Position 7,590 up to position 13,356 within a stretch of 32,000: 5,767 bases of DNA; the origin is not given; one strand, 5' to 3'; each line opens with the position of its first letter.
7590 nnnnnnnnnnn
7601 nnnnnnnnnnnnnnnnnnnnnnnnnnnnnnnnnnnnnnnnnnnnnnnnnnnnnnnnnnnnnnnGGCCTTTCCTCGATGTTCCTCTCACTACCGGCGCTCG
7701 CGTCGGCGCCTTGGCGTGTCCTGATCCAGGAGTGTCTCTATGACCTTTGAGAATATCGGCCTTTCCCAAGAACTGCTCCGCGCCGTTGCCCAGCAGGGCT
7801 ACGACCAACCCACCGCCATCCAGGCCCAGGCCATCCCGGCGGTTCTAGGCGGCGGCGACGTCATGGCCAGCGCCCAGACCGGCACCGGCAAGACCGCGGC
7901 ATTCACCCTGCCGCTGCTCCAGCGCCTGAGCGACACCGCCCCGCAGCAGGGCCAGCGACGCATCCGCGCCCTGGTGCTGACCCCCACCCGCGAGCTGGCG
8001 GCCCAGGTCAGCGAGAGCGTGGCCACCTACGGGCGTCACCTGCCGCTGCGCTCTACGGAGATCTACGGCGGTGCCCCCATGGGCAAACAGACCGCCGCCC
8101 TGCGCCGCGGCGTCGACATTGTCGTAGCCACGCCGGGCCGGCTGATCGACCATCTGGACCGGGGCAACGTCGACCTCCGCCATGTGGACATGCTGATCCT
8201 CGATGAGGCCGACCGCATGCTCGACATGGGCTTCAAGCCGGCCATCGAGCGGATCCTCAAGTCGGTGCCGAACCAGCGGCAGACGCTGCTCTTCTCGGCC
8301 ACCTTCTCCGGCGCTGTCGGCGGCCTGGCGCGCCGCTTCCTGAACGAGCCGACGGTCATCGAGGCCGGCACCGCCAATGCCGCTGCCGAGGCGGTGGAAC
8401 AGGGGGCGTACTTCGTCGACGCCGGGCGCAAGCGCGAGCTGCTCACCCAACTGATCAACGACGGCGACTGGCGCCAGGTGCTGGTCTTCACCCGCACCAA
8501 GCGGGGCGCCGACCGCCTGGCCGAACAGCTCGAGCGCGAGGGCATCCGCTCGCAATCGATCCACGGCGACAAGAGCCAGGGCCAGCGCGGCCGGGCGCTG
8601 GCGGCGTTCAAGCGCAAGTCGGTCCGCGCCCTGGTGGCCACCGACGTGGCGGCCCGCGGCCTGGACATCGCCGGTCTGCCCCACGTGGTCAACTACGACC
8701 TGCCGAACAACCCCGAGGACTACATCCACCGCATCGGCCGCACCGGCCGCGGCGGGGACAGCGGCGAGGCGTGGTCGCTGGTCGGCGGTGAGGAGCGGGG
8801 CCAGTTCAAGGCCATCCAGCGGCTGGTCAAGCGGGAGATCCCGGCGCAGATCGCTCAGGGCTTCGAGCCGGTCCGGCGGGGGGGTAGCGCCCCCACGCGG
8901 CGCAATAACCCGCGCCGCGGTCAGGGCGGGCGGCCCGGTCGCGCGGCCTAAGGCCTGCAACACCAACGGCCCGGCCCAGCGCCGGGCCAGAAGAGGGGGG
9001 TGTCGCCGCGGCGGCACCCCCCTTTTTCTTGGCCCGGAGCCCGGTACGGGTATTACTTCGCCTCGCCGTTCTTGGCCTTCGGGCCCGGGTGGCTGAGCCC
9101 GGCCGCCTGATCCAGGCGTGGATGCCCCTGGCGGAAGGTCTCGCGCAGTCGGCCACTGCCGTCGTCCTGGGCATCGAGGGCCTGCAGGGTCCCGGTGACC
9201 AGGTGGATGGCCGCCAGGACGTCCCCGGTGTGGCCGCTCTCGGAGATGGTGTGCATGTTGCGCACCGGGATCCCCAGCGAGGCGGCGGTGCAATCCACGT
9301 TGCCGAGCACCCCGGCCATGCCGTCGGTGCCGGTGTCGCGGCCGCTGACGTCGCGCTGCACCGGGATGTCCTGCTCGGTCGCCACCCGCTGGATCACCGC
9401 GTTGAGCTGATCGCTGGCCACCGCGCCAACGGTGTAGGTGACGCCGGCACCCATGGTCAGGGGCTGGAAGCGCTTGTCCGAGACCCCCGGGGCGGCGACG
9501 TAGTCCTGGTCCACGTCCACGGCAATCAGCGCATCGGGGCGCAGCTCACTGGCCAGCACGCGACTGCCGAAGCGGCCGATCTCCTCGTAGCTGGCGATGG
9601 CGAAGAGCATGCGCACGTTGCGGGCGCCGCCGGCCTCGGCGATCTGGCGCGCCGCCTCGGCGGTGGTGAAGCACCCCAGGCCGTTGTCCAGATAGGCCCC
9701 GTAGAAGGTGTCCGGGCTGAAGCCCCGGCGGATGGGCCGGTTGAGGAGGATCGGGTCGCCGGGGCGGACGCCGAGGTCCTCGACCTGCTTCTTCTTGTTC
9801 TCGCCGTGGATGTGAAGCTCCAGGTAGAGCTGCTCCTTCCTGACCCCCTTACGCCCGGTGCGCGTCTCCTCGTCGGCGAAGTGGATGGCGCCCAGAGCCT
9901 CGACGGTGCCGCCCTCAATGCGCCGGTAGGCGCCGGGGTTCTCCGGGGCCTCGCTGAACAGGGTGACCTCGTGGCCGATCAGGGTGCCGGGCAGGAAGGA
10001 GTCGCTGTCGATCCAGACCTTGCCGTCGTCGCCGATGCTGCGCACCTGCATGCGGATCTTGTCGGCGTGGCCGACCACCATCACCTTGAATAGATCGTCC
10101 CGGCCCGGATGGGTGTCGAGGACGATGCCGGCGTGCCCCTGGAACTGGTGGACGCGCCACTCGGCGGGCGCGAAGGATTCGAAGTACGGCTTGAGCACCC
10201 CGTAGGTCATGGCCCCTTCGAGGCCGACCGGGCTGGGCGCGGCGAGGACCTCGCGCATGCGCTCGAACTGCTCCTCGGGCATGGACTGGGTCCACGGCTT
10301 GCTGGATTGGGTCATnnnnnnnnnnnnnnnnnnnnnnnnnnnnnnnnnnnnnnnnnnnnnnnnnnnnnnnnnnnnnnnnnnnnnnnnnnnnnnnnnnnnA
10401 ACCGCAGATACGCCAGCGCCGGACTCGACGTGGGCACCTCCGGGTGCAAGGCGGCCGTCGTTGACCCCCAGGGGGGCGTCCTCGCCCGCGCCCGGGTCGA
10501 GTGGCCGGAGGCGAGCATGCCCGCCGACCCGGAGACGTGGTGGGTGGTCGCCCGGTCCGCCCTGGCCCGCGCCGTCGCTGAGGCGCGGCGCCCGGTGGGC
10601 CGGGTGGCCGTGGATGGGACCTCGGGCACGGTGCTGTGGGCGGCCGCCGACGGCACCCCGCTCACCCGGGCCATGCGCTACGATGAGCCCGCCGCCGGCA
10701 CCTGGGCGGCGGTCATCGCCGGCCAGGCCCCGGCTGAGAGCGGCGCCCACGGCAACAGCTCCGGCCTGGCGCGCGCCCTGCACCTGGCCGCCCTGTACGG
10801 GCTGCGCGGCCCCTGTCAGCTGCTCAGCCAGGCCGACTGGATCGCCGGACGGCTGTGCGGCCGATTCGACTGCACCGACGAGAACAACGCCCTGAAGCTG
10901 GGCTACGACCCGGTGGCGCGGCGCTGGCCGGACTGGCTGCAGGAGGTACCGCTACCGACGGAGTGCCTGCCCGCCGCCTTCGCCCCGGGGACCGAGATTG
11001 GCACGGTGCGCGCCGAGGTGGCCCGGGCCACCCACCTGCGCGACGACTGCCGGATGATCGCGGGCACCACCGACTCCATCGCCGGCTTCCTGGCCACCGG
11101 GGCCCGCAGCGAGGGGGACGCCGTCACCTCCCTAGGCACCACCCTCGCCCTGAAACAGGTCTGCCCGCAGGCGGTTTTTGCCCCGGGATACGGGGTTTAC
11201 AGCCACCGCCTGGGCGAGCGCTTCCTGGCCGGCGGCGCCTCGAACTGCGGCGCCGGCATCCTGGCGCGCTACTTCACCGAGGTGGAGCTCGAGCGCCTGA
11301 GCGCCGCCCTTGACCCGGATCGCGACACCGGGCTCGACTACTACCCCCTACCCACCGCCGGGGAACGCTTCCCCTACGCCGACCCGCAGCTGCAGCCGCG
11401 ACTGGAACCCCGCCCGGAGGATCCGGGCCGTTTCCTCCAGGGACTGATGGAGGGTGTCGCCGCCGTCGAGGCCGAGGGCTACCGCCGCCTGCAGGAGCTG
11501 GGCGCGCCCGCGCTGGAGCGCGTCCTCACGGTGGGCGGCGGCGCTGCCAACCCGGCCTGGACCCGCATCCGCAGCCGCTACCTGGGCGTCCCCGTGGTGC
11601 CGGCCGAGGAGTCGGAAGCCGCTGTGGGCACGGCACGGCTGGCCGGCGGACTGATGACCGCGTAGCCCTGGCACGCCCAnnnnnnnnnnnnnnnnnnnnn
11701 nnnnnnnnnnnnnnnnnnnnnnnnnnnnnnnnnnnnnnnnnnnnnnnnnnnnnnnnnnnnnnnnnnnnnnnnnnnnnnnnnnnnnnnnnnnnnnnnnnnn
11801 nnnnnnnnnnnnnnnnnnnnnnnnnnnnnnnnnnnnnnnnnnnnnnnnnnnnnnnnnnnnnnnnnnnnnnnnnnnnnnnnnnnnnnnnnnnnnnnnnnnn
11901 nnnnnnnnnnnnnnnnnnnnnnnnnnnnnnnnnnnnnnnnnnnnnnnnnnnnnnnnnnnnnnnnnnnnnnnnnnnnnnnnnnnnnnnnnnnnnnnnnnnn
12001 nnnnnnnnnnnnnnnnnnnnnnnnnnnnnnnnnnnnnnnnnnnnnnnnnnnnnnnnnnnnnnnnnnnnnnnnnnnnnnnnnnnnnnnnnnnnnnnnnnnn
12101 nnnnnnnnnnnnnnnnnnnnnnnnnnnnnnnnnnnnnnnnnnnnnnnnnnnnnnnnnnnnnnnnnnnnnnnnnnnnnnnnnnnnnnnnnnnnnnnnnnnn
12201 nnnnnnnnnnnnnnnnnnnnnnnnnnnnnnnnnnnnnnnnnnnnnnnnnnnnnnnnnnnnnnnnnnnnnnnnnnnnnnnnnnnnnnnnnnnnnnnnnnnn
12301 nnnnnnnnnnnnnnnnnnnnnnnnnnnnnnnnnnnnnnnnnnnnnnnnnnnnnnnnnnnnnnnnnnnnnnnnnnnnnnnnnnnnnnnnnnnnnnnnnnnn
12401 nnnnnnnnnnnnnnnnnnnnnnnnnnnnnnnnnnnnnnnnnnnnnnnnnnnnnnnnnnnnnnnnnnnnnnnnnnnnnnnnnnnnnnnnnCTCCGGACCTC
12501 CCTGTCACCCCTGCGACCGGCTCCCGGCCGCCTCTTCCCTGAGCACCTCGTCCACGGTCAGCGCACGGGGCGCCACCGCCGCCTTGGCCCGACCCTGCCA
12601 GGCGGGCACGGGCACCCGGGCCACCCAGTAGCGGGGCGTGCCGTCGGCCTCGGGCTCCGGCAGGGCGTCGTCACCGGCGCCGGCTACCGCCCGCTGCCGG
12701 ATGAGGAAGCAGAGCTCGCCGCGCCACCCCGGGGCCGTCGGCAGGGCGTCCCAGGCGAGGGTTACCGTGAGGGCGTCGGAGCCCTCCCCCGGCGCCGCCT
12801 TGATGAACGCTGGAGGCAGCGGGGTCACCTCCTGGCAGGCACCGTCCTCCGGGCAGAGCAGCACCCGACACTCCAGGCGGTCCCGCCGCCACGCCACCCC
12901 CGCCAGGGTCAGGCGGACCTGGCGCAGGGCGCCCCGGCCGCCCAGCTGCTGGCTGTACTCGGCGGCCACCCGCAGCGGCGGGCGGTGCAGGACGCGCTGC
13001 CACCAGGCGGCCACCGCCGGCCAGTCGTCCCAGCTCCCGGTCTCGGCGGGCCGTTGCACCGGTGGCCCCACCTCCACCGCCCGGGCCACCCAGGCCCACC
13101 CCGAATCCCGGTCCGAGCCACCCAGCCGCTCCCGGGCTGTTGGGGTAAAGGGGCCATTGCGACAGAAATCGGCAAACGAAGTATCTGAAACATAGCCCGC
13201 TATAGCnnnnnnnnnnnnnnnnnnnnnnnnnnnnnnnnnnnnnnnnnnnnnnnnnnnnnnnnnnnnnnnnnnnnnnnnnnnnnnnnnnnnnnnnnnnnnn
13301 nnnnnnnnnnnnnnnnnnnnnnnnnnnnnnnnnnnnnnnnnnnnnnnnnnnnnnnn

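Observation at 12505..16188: Composite effector: DUF4150 PAAR-like tip, VasX/MIX-like region, long helical middle, glycine-rich TM hairpins and an unassigned 230-aa C-terminal domain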

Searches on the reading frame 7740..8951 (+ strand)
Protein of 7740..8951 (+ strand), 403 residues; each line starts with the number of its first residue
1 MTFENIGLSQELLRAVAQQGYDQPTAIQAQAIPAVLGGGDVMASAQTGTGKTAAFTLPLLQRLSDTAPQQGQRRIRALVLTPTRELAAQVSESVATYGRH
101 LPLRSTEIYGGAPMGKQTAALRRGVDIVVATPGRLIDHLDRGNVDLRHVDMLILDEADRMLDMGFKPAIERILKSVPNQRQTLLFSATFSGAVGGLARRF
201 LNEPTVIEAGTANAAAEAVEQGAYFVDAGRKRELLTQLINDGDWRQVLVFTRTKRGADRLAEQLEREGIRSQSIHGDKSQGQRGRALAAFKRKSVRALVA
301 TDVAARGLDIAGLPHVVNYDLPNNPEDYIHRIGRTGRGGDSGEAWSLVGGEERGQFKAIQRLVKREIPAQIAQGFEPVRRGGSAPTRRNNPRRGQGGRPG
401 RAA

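Call 12: search_protein_families(library=pfam, proteins=[window:7740-8951:+], max_evalue=0.001)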
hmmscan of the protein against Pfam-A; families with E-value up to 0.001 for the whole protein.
window:7740-8951:+ (403 aa): 4 families
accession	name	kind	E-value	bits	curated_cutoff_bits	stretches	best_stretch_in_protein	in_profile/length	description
PF00270.35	DEAD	-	2.4e-50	171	26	1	25-190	1-161/167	DEAD/DEAH box helicase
PF00271.37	Helicase_C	-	2.3e-32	111.9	23.5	1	231-339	2-110/110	Helicase conserved C-terminal domain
PF04851.21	ResIII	-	8.7e-09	35.9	22.5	1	26-189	6-162/164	Type III restriction enzyme, res subunit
PF13245.12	AAA_19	-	2.9e-05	24.7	25.1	0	29-184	2-121/134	AAA domain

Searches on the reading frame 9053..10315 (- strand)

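Call 12: search_protein_families(library=pfam, proteins=[window:9053-10315:-], max_evalue=0.001)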
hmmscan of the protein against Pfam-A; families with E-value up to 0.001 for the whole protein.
window:9053-10315:- (420 aa): 4 families
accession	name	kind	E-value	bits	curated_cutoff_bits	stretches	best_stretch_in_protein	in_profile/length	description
PF05343.19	Peptidase_M42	-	2.2e-37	129.1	23.2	1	68-372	6-292/292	M42 glutamyl aminopeptidase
PF01546.33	Peptidase_M20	-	3.9e-07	30.6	24.6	1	209-377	34-204/206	Peptidase family M20/M25/M40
PF04389.22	Peptidase_M28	-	2.2e-06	28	21.3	1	209-322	31-144/193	Peptidase family M28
PF02127.20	Peptidase_M18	-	0.00058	19.2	24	0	299-372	352-427/432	Aminopeptidase I zinc metalloprotease (M18)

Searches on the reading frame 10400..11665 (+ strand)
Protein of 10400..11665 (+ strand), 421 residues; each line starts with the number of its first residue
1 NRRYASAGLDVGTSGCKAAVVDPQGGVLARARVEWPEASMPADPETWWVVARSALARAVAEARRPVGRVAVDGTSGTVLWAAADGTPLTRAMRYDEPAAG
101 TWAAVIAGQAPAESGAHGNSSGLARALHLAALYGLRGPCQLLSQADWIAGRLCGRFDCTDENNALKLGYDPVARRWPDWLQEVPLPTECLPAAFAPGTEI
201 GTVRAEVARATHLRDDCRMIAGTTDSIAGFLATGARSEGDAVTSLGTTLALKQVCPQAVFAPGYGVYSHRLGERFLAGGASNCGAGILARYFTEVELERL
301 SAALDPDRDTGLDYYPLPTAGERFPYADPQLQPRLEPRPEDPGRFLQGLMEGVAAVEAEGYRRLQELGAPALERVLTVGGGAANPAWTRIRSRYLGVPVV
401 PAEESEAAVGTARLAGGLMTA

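Call 12: search_protein_families(library=pfam, proteins=[window:10400-11665:+], max_evalue=0.001)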
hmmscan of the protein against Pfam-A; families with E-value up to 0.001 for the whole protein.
window:10400-11665:+ (421 aa): 2 families
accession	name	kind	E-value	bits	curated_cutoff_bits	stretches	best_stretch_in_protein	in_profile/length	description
PF02782.22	FGGY_C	-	7.1e-15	55.8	27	1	244-416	4-195/198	FGGY family of carbohydrate kinases, C-terminal domain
PF00370.27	FGGY_N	-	3.3e-07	30.6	28.8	0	8-103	4-107/245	FGGY family of carbohydrate kinases, N-terminal domain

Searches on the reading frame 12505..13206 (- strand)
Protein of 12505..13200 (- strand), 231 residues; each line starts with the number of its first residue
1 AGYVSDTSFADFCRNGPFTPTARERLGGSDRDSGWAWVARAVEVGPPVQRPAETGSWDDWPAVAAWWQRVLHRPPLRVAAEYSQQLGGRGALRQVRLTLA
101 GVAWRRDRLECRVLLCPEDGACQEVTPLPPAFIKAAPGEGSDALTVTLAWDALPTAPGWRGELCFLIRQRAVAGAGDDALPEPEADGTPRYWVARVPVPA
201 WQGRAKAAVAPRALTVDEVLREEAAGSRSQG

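Call 30: search_protein_families(library=pfam, proteins=[window:12505-13200:-], max_evalue=10)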
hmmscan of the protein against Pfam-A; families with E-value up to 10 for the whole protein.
window:12505-13200:- (231 aa): 0 families

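Call 87: predict_structure(alignment_id=A5)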
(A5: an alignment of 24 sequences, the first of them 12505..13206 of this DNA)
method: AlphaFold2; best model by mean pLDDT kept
length: 233 residues; sequences in the alignment: 24
mean_pLDDT: 77.0   pTM: 0.65
mean pLDDT of the five models: 77.0, 76.7, 76.6, 74.7, 72.7
residues with pLDDT >= 90: 42; 70-90: 117; 50-70: 59; < 50: 15
segments of 3 or more residues with pLDDT < 50: 1-5, 50-56, 231-233
pLDDT, mean of each block of 10 residues (from residue 1): 54 71 81 84 73 51 69 70 70 80 82 92 85 71 76 86 92 73 89 92 70 89 81 45
secondary structure, 60 per line:
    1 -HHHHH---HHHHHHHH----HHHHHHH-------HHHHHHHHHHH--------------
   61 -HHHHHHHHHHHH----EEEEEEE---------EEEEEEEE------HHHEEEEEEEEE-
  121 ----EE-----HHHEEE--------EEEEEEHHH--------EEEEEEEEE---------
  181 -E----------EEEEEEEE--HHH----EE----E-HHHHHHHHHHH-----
elements in order: H2-6 H10-17 H22-28 H36-46 H62-73 E78-84 E94-101 E111-119 E135-137 E146-151 E163-171 E193-200 H218-228

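Call 90: fold_search(model_id=the predicted structure, library=pdb)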
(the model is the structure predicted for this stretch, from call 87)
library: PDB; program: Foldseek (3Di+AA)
matches with E <= 10: 1947; with E <= 0.001: 0
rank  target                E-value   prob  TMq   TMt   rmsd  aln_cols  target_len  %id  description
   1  9mtk_H                2.7e-03  0.99  0.25  0.39   5.9       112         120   11  Structure of porcine Fab 24-1G17 in complex with influenza H1N1 A/Hawaii/70/2019 hemagglutinin (released 2025-09-24)
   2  8w1v_D                8.0e-03  0.97  0.25  0.40   5.7       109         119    9  The beta2 adrenergic receptor bound to a bitopic ligand (released 2024-07-17)
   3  7xy4_D                8.0e-03  0.77  0.21  0.33  14.4       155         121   12  Cryo-EM structure of SARS-CoV-2 spike in complex with VHH21 (released 2023-09-13)
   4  9mtg_H                1.0e-02  0.91  0.23  0.38   6.6       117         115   11  Structure of porcine Fab 14-2 in complex with influenza H1N1 A/Hawaii/70/2019 hemagglutinin (released 2025-09-24)
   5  7xcp_H                1.0e-02  0.89  0.24  0.38   8.2       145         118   10  Cryo-EM structure of Omicron RBD complexed with ACE2 and 304 Fab (released 2022-08-31)
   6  9o58_D                1.0e-02  0.72  0.24  0.25  15.4       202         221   11  Zymogen ADAM17-iRhom2 complex bound by the MEDI3622 Fab (released 2025-06-25)
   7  8bb7_C                1.1e-02  0.93  0.24  0.38   7.2       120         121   12  Crystal structure of Mouse Plexin-B1 (20-535) in complex with VHH15 (released 2023-05-03)
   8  8epa_A                1.2e-02  0.93  0.24  0.38   6.3       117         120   11  Structure of interleukin receptor common gamma chain (IL2Rgamma) in complex with two antibodies (released 2023-01-25)
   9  6gf6_A                1.3e-02  0.93  0.24  0.43   7.0       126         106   10  Molecular basis of egg coat filament cross-linking: high-resolution structure of the partially deglycosylated ZP1 ZP-N (released 2019-06-19)
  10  1qfw_I                1.3e-02  0.87  0.24  0.38   6.2       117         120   10  TERNARY COMPLEX OF HUMAN CHORIONIC GONADOTROPIN WITH FV ANTI ALPHA SUBUNIT AND FV ANTI BETA SUBUNIT (released 2000-04-26)
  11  8fl1_H                1.3e-02  0.87  0.26  0.38  10.3       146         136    9  Cryo-EM Structure of PG9RSH DU025 Fab in complex with BG505 DS-SOSIP.664 (released 2023-05-31)
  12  7m1h_B                1.4e-02  0.93  0.24  0.38   7.6       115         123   14  Crystal structure of LC/A-JPU-C10-JPU-D12-JPU-B8-JPU-G3-ciA-F12-ciA-D12 (released 2021-12-22)
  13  7k8s_H                1.4e-02  0.89  0.23  0.36   6.6       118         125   11  Structure of the SARS-CoV-2 S 2P trimer in complex with the human neutralizing antibody Fab fragment, C002 (state 1) (released 2020-10-21)
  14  43ca_B                1.4e-02  0.80  0.23  0.36   6.1       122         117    9  CRYSTALLOGRAPHIC STRUCTURE OF THE ESTEROLYTIC AND AMIDOLYTIC 43C9 ANTIBODY WITH BOUND P-NITROPHENOL (released 1999-08-18)
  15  6qf6_C                1.5e-02  0.54  0.20  0.20  13.1       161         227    8  Structure of an E.coli expressed anti-Mcl1 scFv (released 2019-11-13)
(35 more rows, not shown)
